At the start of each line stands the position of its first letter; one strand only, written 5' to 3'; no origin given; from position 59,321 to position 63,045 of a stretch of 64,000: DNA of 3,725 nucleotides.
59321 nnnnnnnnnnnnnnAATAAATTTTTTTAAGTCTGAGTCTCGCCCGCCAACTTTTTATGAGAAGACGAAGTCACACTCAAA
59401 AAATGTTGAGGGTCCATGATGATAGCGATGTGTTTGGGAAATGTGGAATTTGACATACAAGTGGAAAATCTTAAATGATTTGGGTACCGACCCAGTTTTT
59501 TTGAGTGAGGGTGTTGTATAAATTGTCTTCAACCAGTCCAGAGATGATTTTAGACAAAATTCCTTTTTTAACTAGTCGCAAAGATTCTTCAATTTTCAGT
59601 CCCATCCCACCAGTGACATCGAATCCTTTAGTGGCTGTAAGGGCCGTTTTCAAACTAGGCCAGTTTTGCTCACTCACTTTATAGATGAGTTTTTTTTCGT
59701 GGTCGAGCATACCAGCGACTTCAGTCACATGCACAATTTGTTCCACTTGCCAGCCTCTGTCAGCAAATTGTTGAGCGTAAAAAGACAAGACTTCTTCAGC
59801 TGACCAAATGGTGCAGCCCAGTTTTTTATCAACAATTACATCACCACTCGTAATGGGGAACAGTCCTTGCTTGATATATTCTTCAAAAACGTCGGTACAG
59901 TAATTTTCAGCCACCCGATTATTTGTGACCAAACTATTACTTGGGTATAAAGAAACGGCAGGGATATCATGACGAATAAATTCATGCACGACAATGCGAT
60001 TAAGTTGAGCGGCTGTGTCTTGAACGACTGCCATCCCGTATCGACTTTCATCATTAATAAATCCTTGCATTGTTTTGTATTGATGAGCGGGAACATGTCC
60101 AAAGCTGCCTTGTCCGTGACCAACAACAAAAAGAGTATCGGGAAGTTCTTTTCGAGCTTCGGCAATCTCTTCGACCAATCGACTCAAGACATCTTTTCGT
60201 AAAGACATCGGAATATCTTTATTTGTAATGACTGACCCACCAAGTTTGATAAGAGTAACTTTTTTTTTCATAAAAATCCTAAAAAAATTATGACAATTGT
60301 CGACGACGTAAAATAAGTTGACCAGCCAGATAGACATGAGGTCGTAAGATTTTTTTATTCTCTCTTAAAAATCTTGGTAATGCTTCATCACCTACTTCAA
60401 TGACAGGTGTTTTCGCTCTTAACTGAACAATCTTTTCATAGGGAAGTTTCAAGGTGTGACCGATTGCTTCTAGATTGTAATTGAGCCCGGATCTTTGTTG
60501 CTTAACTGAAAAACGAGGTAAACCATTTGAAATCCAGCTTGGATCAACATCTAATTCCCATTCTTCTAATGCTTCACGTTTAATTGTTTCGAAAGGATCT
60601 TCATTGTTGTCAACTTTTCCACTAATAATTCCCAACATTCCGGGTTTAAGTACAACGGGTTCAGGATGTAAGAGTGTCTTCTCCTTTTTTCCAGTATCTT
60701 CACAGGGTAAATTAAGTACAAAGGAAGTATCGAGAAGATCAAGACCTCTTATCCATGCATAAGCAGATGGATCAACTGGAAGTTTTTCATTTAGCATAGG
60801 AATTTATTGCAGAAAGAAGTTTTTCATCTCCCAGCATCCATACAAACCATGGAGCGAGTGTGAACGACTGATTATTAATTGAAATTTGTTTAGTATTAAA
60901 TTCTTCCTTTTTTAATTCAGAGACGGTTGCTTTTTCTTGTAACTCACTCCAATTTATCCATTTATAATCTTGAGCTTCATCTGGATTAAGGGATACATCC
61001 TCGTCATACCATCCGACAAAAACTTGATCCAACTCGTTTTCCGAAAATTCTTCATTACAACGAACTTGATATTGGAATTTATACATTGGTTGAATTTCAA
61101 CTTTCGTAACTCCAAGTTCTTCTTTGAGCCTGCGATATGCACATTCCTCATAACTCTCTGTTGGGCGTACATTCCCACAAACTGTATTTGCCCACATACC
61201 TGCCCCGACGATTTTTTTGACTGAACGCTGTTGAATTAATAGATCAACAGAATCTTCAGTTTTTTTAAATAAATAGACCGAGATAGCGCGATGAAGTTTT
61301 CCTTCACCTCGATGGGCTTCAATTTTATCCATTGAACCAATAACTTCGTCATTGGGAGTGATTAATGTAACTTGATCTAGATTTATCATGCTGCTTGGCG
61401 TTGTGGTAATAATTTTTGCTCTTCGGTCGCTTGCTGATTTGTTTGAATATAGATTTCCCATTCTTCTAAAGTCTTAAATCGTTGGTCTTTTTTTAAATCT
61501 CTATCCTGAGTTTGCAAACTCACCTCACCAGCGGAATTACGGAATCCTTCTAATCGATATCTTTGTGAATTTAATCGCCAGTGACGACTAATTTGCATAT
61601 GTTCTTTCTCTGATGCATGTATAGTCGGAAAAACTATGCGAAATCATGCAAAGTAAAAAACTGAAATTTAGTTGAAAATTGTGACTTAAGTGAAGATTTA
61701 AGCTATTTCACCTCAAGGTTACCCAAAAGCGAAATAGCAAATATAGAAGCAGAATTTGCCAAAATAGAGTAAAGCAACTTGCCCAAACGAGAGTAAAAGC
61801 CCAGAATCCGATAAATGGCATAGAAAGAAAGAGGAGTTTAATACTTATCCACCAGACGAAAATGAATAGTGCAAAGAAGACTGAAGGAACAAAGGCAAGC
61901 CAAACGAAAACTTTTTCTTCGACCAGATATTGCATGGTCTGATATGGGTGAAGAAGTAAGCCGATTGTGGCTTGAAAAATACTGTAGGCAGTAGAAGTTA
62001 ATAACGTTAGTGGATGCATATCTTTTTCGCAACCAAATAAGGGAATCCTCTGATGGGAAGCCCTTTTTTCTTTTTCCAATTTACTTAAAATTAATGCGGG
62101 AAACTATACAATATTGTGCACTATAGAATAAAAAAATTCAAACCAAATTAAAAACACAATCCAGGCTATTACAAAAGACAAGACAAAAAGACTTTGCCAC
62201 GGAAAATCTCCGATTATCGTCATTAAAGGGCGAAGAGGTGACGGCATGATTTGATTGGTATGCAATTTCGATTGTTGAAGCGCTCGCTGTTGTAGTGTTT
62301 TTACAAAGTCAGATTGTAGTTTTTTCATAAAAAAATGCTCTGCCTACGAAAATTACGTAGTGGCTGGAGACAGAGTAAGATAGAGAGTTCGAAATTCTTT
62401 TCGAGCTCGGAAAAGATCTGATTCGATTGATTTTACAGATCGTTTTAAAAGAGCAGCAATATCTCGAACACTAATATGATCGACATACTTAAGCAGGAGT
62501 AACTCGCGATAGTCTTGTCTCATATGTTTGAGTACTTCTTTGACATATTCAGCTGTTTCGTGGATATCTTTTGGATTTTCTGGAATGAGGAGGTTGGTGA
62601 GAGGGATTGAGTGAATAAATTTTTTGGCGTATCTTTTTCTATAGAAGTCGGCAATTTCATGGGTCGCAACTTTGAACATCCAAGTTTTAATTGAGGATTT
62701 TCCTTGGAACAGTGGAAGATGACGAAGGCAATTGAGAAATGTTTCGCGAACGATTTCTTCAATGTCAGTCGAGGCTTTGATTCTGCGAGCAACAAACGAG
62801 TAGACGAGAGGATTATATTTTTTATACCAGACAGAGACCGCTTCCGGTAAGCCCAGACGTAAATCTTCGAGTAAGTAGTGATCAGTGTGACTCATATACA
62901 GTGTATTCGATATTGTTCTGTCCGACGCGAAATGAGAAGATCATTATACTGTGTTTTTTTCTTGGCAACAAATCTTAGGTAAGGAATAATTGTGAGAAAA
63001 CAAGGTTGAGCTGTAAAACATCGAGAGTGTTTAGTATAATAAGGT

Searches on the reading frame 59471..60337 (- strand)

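Call 9: search_protein_families(library=pfam, proteins=[window:59471-60337:-], max_evalue=0.001)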
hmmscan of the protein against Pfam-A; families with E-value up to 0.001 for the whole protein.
window:59471-60337:- (288 aa): 1 family
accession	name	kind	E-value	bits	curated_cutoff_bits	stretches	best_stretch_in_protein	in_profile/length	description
PF00696.33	AA_kinase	-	1.4e-23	84.3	24.9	1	26-265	1-233/234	Amino acid kinase family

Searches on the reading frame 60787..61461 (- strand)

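Call 9: search_protein_families(library=pfam, proteins=[window:60787-61461:-], max_evalue=0.001)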
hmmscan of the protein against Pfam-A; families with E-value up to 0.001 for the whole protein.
window:60787-61461:- (224 aa): 1 family
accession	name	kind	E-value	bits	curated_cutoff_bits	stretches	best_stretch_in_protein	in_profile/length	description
PF00293.34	NUDIX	-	3.1e-18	66.5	21.1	1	56-179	2-123/134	NUDIX domain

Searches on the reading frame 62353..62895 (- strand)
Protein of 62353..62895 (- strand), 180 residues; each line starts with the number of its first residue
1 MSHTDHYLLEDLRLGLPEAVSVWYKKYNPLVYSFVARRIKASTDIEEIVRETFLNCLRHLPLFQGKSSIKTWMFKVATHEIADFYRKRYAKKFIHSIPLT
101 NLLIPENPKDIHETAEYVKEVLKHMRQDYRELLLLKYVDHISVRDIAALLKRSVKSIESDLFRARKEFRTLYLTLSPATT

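Call 9: search_protein_families(library=pfam, proteins=[window:62353-62895:-], max_evalue=0.001)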
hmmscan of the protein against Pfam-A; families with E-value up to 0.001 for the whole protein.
window:62353-62895:- (180 aa): 2 families
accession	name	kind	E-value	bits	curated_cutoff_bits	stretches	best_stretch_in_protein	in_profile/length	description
PF04542.20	Sigma70_r2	-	3e-13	49.8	24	1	24-88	2-68/71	Sigma-70 region 2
PF08281.18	Sigma70_r4_2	-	2.1e-11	43.7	25.7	1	117-167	3-53/54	Sigma-70, region 4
